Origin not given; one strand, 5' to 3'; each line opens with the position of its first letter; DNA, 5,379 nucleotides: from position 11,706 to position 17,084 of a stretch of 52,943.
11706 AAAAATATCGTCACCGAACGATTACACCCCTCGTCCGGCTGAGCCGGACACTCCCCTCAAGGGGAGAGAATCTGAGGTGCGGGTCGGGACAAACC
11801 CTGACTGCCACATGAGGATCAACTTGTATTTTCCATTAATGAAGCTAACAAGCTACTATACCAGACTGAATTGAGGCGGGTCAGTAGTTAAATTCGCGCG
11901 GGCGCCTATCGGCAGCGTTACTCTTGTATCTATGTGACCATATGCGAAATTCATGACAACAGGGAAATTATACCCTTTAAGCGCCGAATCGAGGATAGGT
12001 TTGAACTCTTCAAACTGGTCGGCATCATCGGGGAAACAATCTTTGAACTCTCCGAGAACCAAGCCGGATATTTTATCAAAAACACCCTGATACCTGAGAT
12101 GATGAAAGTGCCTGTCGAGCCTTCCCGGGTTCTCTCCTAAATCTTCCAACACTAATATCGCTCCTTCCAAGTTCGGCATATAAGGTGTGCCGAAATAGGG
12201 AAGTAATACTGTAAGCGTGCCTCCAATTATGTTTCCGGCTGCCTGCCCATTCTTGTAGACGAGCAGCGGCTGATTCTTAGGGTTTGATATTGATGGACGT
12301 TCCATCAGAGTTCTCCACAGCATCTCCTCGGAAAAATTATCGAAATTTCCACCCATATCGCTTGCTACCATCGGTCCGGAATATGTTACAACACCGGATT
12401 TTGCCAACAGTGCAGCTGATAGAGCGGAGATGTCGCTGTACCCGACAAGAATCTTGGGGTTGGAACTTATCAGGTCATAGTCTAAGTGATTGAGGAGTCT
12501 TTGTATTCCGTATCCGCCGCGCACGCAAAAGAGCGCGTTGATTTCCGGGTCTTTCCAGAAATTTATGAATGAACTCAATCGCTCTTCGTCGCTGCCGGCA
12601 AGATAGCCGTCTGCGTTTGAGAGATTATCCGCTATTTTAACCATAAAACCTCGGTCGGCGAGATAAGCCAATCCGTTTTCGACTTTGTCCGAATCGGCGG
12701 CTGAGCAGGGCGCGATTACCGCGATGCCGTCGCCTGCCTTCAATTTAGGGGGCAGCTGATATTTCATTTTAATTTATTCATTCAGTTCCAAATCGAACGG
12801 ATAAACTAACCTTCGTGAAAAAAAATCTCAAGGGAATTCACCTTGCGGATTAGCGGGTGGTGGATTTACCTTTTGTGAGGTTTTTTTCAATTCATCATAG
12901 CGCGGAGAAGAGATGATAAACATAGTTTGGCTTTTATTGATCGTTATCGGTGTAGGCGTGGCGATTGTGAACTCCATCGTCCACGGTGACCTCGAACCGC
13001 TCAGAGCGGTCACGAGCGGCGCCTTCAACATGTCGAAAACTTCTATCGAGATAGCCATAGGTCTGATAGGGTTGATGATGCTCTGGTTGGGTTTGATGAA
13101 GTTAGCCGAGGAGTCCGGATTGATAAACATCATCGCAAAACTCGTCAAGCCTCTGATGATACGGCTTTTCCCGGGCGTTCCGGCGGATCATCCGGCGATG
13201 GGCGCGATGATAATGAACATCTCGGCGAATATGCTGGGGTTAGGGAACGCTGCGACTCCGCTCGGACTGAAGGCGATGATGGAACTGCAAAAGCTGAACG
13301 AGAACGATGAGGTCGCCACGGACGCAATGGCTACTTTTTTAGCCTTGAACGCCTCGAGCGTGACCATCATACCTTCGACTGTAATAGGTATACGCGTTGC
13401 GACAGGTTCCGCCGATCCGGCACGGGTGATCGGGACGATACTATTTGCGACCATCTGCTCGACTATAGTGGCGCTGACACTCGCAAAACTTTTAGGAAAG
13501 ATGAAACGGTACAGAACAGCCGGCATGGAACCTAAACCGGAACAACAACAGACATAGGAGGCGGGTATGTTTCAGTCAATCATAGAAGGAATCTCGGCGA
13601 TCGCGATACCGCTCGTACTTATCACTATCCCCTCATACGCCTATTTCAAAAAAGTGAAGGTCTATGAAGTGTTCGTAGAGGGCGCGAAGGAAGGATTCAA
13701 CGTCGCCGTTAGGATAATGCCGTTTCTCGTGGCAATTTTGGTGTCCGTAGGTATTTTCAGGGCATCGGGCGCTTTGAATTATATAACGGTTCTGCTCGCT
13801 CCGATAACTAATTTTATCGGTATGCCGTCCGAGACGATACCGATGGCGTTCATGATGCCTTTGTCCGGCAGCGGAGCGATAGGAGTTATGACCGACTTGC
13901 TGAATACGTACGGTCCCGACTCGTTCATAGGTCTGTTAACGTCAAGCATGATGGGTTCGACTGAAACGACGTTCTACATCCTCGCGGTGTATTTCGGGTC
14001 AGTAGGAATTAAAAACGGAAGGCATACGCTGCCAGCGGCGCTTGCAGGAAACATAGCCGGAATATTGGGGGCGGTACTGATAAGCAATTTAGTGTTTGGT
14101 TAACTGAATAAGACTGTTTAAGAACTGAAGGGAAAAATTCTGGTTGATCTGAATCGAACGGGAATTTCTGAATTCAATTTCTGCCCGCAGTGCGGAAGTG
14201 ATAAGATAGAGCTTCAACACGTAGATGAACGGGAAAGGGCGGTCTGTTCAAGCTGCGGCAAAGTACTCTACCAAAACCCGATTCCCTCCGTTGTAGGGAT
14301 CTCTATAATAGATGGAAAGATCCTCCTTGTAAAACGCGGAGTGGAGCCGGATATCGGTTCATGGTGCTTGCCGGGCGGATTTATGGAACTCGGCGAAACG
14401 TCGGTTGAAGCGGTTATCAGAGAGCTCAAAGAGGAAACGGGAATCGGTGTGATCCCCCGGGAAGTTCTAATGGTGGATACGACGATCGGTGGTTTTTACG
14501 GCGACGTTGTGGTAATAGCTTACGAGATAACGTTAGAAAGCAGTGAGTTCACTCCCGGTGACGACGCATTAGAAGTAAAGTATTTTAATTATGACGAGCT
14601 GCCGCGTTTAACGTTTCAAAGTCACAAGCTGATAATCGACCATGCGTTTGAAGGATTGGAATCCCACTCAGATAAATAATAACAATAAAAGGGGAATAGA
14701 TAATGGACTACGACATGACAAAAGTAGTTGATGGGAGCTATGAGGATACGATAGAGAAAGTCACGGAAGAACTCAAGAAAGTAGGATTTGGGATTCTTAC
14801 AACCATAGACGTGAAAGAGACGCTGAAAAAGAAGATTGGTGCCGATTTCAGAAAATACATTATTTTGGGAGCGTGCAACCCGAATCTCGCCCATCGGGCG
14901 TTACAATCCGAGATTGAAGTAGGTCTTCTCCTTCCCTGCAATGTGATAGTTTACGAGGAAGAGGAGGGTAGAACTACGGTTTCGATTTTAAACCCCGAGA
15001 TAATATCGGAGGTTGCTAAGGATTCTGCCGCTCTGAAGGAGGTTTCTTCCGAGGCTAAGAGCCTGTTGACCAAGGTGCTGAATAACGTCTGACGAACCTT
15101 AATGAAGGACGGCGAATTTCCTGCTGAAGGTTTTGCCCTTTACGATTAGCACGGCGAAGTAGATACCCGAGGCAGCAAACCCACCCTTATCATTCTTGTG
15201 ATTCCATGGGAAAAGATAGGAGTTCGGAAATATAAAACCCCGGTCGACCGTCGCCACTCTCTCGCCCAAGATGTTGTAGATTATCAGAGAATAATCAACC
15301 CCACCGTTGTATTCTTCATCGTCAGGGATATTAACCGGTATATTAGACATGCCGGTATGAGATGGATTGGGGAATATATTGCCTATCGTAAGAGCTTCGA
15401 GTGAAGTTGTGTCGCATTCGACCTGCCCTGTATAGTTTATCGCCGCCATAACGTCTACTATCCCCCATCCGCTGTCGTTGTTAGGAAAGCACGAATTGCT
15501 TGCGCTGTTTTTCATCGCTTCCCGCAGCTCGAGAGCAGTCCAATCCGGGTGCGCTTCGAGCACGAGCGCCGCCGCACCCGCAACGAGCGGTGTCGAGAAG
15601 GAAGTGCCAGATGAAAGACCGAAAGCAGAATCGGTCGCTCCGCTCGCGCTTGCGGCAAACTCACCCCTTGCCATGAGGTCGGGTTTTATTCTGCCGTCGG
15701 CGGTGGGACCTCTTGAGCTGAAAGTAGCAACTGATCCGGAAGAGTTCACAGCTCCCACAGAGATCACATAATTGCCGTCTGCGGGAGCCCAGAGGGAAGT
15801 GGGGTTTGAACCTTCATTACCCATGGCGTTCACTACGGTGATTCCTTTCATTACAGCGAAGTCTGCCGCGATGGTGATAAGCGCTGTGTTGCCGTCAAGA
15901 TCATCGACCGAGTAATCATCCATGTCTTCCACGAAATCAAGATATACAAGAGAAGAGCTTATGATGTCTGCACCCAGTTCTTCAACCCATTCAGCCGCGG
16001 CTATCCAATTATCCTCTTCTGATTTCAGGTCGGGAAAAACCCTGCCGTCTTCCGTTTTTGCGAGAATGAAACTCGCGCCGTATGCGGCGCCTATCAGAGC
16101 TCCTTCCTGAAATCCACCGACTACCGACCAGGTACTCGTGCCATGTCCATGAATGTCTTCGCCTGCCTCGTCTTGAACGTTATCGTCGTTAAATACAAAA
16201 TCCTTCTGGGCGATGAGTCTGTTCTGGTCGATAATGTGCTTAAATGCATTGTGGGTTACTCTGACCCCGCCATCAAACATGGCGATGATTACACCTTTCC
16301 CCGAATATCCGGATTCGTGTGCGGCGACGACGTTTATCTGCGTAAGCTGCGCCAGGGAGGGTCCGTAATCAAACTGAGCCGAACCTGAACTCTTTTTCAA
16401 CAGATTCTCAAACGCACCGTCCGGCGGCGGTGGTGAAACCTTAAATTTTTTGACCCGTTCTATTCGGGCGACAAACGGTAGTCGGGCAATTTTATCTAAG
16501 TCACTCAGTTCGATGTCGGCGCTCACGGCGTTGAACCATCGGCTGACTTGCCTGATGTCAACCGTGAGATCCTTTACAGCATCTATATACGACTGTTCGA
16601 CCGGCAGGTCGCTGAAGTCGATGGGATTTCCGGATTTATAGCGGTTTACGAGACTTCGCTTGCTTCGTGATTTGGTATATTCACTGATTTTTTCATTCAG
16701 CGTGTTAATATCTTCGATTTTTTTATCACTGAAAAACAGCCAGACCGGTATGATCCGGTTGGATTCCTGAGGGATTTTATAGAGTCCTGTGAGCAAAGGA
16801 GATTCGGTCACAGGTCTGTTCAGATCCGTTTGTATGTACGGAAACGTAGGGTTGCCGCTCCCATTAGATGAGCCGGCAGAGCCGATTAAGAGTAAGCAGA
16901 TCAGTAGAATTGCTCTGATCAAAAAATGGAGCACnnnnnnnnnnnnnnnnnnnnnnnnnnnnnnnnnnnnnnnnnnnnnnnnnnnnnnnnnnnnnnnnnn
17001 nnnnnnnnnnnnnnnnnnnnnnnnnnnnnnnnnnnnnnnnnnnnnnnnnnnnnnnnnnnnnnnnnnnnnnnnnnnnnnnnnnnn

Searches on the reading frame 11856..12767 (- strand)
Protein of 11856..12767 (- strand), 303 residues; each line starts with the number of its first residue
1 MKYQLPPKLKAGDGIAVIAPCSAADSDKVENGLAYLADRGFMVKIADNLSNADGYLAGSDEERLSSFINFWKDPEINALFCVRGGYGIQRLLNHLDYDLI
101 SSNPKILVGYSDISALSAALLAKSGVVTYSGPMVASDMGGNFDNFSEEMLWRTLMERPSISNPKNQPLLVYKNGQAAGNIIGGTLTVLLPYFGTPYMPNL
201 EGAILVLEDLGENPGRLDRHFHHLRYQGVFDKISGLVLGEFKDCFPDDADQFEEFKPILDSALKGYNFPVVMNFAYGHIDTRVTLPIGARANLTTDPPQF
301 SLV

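Call 13: search_protein_families(library=pfam, proteins=[window:11856-12767:-], max_evalue=0.01)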
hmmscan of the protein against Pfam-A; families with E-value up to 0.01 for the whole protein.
window:11856-12767:- (303 aa): 2 families
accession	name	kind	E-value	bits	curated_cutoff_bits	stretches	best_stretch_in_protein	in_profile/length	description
PF02016.21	Peptidase_S66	-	2.2e-36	125.1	25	1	15-131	1-121/121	LD-carboxypeptidase N-terminal domain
PF17676.7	Peptidase_S66C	-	1.4e-33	116.5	23.7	1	178-293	2-120/120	LD-carboxypeptidase C-terminal domain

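Call 70: find_homologous_proteins(query=window:11856-12767:-, max_evalue=1e-60)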
Query window:11856-12767:- (303 aa): 222 proteins with E <= 1e-60 among 3571 candidates; the best 120 are listed.
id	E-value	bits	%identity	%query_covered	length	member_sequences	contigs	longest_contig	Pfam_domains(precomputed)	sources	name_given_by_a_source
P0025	9.9e-194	661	96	100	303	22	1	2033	PF17676.8,PF02016.22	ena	-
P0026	7.8e-186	635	92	100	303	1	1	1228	PF17676.8,PF02016.22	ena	-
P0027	4.4e-176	603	89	97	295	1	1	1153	PF17676.8,PF02016.22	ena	-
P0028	4.5e-148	511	73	100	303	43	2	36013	PF17676.8,PF02016.22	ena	-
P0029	1.6e-147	509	73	100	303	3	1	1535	PF17676.8,PF02016.22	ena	-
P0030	4.0e-147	508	73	100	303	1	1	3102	PF17676.8,PF02016.22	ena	-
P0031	2.8e-145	501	72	100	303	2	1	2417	PF17676.8,PF02016.22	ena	-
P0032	1.2e-144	499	73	100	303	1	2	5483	PF17676.8,PF02016.22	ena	-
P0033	1.7e-144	499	71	100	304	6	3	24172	PF17676.8,PF02016.22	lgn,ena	-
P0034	1.8e-144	499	71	100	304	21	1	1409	PF17676.8,PF02016.22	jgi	-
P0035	2.6e-143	495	73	99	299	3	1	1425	PF17676.8,PF02016.22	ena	-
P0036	3.1e-143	495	73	99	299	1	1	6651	PF17676.8,PF02016.22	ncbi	-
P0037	4.0e-143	494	72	100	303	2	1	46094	PF17676.8,PF02016.22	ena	-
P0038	4.5e-143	494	70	100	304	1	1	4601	PF17676.8,PF02016.22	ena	-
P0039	9.5e-142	490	72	100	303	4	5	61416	PF17676.8,PF02016.22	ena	-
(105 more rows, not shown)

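Call 71: find_encoding_contigs(protein=P0025, flank=3000, max_places=6)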
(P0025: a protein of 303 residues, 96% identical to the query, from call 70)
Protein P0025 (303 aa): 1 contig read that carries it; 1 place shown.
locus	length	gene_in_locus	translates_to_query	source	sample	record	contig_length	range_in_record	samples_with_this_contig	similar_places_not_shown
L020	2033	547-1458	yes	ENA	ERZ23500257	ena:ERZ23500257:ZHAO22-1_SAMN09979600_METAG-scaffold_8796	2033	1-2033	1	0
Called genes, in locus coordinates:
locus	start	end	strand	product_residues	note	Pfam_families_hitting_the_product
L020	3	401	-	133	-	?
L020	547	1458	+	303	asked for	PF02016:Peptidase_S66, PF17676:Peptidase_S66C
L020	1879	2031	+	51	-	?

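Call 72: find_encoding_contigs(protein=P0039, flank=5000, max_places=6)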
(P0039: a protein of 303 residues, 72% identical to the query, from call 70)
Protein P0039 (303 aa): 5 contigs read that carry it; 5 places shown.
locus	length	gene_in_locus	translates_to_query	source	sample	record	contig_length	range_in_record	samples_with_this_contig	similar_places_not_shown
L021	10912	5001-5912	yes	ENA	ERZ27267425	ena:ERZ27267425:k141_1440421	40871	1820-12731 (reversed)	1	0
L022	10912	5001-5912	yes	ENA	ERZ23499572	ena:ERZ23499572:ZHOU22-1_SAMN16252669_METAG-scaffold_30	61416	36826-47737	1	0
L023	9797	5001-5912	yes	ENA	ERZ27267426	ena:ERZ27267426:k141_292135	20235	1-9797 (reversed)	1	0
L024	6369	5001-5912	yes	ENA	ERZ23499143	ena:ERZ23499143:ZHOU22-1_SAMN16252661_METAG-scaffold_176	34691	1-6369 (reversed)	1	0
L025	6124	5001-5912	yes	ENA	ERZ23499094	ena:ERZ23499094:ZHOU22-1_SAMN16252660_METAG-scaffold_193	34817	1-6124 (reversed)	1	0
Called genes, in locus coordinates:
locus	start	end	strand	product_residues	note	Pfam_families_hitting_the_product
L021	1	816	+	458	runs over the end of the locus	PF01212:Beta_elim_lyase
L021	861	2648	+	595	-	PF00082:Peptidase_S8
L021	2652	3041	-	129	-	PF03625:DUF302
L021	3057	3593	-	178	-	PF14803:Zn_ribbon_Nudix (weak), PF00293:NUDIX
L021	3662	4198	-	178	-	PF07670:Gate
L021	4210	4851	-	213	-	PF07670:Gate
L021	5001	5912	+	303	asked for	PF02016:Peptidase_S66, PF17676:Peptidase_S66C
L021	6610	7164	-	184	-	-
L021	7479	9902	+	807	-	PF13620:CarboxypepD_reg, PF13715:CarbopepD_reg_2, PF07715:Plug, PF00593:TonB_dep_Rec_b-barrel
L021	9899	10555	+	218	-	PF04263:TPK_catalytic, PF04265:TPK_B1_binding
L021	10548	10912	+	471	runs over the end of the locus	PF00474:SSF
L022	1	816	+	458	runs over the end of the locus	PF01212:Beta_elim_lyase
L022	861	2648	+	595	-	PF00082:Peptidase_S8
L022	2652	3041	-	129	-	PF03625:DUF302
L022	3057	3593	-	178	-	PF14803:Zn_ribbon_Nudix (weak), PF00293:NUDIX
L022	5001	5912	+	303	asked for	PF02016:Peptidase_S66, PF17676:Peptidase_S66C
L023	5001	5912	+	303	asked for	PF02016:Peptidase_S66, PF17676:Peptidase_S66C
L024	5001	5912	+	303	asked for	PF02016:Peptidase_S66, PF17676:Peptidase_S66C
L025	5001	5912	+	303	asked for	PF02016:Peptidase_S66, PF17676:Peptidase_S66C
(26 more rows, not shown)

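Call 73: find_encoding_contigs(protein=P0028, flank=5000, max_places=4)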
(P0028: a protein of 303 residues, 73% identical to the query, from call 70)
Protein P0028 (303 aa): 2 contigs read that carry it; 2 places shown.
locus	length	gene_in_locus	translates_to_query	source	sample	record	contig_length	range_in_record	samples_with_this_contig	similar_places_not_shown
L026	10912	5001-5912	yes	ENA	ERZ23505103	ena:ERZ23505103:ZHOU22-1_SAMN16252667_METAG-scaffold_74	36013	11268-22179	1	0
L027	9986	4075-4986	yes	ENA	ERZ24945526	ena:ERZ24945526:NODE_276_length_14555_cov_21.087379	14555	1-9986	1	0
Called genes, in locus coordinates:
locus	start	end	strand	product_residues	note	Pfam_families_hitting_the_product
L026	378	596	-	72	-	-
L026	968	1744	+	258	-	PF00082:Peptidase_S8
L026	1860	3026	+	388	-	PF07992:Pyr_redox_2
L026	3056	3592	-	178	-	PF14803:Zn_ribbon_Nudix (faint), PF00293:NUDIX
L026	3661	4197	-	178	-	PF07670:Gate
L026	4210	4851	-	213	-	PF07670:Gate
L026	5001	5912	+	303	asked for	PF02016:Peptidase_S66, PF17676:Peptidase_S66C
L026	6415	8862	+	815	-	PF13620:CarboxypepD_reg, PF13715:CarbopepD_reg_2, PF07715:Plug, PF00593:TonB_dep_Rec_b-barrel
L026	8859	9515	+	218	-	PF04263:TPK_catalytic, PF04265:TPK_B1_binding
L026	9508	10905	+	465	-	PF00474:SSF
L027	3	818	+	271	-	?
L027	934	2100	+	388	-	PF07992:Pyr_redox_2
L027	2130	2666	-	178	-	PF14803:Zn_ribbon_Nudix (faint), PF00293:NUDIX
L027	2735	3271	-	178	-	PF07670:Gate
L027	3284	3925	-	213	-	PF07670:Gate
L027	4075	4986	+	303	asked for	PF02016:Peptidase_S66, PF17676:Peptidase_S66C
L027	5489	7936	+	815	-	PF13620:CarboxypepD_reg, PF13715:CarbopepD_reg_2, PF07715:Plug, PF00593:TonB_dep_Rec_b-barrel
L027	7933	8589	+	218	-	PF04263:TPK_catalytic, PF04265:TPK_B1_binding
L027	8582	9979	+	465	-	PF00474:SSF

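Call 91: search_protein_families(library=pfam, proteins=[L021:6610-7164:-], max_evalue=10)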
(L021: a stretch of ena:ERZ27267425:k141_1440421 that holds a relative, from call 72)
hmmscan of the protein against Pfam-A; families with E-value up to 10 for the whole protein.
L021:6610-7164:- (184 aa): 4 families
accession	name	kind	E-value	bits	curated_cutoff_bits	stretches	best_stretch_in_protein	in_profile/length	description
PF02697.20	VAPB_antitox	-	0.015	16.5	27.9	1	4-20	2-18/69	Putative antitoxin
PF01402.27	RHH_1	-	0.025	15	20.5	1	4-20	3-19/39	Ribbon-helix-helix protein, copG family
PF06046.19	Sec6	-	0.16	10.9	29.7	1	12-67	149-202/537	Exocyst complex component Sec6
PF03281.20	Mab-21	-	0.18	12.3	24.1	1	106-152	144-190/197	Mab-21 protein nucleotidyltransferase domain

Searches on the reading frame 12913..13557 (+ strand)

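Call 13: search_protein_families(library=pfam, proteins=[window:12913-13557:+], max_evalue=0.01)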
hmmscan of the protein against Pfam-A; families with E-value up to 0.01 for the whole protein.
window:12913-13557:+ (214 aa): 1 family
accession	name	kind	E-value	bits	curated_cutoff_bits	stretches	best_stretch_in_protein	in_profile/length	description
PF07670.19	Gate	-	1.4e-13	51.6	29.6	1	49-160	2-100/104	Nucleoside recognition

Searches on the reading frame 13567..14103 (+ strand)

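Call 13: search_protein_families(library=pfam, proteins=[window:13567-14103:+], max_evalue=0.01)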
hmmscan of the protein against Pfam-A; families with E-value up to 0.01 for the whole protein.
window:13567-14103:+ (178 aa): 1 family
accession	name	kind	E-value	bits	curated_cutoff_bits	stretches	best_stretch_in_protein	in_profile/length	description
PF07670.19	Gate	-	2.9e-11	44.2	29.6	1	48-149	2-104/104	Nucleoside recognition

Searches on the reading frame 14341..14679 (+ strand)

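Call 49: search_protein_families(library=pfam, proteins=[window:14341-14679:+], max_evalue=0.001)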
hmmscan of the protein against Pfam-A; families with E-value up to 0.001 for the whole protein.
window:14341-14679:+ (112 aa): 1 family
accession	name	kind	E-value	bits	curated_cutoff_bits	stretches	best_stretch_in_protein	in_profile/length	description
PF00293.34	NUDIX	-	1.9e-14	54.3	21.1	1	6-92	29-125/134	NUDIX domain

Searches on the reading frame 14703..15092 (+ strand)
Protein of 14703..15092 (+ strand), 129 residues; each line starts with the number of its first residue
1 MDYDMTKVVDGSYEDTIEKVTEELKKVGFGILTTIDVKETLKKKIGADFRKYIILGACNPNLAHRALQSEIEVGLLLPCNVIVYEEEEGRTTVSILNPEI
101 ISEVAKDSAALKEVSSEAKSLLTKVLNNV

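Call 49: search_protein_families(library=pfam, proteins=[window:14703-15092:+], max_evalue=0.001)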
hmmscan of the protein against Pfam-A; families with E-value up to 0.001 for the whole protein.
window:14703-15092:+ (129 aa): 1 family
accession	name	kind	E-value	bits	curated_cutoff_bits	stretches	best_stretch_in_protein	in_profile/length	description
PF03625.19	DUF302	-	3.1e-27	94.7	23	1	35-98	1-63/63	Domain of unknown function DUF302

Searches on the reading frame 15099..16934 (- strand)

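Call 49: search_protein_families(library=pfam, proteins=[window:15099-16934:-], max_evalue=0.001)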
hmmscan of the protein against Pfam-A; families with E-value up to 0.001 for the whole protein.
window:15099-16934:- (611 aa): 1 family
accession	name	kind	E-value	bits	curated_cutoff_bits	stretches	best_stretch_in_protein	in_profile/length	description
PF00082.27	Peptidase_S8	-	1e-41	143.6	21.8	1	212-491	1-288/288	Subtilase family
